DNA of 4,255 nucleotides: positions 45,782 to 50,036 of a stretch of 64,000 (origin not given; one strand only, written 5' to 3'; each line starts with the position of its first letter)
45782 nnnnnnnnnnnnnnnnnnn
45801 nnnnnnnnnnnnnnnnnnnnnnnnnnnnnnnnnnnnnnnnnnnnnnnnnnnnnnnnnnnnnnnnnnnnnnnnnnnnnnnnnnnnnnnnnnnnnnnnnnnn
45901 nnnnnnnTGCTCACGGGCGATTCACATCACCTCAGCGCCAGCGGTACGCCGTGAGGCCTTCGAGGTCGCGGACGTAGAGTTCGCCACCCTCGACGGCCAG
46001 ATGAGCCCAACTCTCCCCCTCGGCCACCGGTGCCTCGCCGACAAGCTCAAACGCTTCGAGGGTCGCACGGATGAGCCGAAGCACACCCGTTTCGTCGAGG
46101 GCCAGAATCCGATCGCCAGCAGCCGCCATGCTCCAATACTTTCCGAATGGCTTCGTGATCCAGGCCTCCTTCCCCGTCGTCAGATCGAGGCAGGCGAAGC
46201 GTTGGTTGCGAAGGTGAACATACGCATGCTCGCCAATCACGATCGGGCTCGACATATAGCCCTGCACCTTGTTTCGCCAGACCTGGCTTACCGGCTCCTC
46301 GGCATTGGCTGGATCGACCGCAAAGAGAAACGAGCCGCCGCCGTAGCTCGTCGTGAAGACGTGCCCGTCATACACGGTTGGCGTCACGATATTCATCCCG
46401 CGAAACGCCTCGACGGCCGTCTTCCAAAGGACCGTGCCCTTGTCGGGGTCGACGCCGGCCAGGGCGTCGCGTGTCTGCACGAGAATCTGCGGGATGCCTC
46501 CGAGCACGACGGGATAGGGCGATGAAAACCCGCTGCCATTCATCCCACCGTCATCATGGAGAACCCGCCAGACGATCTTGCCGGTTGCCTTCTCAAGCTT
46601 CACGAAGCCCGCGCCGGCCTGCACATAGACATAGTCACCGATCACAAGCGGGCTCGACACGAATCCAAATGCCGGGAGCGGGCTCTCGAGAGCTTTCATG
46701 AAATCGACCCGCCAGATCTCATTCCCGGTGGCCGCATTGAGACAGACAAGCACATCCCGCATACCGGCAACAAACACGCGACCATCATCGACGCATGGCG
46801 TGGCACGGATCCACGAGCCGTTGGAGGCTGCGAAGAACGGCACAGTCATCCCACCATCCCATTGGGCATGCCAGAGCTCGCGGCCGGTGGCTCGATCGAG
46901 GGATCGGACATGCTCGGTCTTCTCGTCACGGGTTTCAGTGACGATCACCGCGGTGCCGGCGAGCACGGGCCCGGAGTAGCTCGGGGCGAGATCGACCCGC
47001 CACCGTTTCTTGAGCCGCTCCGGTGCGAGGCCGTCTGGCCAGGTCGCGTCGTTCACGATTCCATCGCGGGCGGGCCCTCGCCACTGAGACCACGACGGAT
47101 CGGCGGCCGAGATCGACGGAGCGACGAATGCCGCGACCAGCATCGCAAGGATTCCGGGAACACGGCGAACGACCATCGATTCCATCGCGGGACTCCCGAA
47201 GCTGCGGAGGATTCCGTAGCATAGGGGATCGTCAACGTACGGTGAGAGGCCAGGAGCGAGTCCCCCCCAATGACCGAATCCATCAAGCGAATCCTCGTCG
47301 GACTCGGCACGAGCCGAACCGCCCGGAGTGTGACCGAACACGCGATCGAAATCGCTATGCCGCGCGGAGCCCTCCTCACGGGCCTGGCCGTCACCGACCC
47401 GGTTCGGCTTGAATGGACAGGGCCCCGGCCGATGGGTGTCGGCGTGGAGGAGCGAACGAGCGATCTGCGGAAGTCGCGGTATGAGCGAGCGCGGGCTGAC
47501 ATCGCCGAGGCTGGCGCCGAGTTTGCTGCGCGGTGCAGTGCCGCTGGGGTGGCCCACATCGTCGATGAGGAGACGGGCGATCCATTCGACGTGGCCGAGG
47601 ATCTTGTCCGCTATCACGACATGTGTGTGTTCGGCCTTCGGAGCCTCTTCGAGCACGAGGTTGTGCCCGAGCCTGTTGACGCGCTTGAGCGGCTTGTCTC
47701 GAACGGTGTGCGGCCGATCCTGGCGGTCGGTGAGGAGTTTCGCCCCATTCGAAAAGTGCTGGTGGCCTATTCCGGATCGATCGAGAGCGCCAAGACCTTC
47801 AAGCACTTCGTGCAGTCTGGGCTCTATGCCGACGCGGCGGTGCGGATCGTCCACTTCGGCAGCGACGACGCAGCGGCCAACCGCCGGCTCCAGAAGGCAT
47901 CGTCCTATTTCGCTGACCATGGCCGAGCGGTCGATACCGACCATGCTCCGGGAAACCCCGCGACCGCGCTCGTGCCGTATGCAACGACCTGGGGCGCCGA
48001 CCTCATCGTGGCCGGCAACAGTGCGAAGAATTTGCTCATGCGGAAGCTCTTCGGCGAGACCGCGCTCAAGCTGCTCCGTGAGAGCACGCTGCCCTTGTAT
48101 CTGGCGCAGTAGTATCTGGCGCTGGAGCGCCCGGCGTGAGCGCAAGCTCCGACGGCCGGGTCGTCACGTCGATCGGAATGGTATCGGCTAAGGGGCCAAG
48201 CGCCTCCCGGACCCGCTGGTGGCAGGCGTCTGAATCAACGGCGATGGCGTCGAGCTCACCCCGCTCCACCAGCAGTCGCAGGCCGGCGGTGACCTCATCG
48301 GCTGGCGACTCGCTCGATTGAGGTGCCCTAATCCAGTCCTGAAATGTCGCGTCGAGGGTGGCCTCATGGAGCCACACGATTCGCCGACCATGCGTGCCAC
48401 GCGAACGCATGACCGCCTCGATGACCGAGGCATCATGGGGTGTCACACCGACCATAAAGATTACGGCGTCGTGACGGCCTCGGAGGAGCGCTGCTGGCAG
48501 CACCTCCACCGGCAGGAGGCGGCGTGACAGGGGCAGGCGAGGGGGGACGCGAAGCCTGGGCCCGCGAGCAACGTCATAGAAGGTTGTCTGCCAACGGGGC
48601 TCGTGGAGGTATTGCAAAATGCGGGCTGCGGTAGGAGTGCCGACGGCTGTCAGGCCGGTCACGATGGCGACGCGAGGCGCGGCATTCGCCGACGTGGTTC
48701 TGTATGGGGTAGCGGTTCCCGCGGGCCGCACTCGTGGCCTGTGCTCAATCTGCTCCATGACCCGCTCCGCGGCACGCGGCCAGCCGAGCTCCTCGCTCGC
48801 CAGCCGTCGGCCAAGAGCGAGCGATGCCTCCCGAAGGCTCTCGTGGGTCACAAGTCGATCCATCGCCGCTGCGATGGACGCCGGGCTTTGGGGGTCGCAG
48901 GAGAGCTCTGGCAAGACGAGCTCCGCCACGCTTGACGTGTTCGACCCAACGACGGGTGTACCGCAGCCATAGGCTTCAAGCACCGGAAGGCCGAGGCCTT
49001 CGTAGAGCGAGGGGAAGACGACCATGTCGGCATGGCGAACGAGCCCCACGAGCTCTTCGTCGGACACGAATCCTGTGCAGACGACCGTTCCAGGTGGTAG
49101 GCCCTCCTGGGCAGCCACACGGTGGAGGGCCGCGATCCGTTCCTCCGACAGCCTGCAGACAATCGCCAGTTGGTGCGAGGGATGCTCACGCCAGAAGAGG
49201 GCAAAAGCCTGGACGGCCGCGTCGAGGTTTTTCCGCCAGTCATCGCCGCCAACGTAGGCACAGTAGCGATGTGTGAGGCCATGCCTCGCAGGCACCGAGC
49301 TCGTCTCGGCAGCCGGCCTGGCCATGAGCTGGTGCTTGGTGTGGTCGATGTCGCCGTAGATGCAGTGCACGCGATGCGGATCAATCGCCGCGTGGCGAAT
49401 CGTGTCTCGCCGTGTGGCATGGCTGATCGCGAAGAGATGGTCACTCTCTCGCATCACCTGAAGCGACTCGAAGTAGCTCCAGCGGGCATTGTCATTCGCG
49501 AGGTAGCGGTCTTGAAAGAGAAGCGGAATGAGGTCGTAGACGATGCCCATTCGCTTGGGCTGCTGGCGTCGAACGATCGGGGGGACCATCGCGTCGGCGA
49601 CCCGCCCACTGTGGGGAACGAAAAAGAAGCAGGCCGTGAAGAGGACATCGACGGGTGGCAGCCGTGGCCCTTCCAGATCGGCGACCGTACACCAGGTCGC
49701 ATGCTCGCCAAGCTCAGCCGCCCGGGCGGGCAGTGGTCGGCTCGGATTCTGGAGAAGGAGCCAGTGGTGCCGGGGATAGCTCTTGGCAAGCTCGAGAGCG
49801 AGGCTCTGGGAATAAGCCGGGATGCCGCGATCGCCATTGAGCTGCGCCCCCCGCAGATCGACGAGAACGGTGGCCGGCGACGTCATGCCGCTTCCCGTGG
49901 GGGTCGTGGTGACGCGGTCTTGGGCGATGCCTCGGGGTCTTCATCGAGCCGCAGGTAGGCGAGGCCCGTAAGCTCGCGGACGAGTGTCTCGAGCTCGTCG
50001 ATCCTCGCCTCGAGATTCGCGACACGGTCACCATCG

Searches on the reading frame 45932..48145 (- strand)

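Call 80: search_protein_families(library=pfam, proteins=[window:45932-48145:-], max_evalue=0.0001)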
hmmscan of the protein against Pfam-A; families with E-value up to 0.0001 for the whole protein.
window:45932-48145:- (737 aa): 3 families
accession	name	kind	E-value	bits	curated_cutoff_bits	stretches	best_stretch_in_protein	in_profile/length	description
PF13360.13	PQQ_2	-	9.1e-40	137.2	27.6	1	410-664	2-233/233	Outer membrane protein assembly factor BamB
PF01011.28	PQQ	-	1.6e-11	44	26.7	0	446-482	49-85/595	Glucose/ethanol/alcohol dehydrogenase, beta-propeller domain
PF13570.13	Beta-prop_ACSF4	-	1.9e-09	37.8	133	1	444-655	133-329/329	Beta-alanine-activating enzyme, beta-propeller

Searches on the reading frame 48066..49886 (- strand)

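Call 80: search_protein_families(library=pfam, proteins=[window:48066-49886:-], max_evalue=0.0001)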
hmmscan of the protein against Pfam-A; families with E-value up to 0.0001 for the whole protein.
window:48066-49886:- (606 aa): 5 families
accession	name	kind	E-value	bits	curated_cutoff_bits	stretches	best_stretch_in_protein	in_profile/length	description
PF00534.26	Glycos_transf_1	-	9.8e-23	81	26.4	1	206-353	15-163/172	Glycosyl transferases group 1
PF13692.12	Glyco_trans_1_4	-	1.3e-21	77.7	27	1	209-347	4-141/142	Glycosyl transferases group 1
PF20706.3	GT4-conflict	-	1.4e-13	51.1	26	1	205-378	199-356/385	Family 4 Glycosyltransferase in conflict systems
PF13439.12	Glyco_transf_4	-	7.2e-05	23.3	28.5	0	134-182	122-168/170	Glycosyltransferase Family 4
PF13524.12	Glyco_trans_1_2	-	9.7e-05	22.8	25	0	268-369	29-135/144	Glycosyl transferase-like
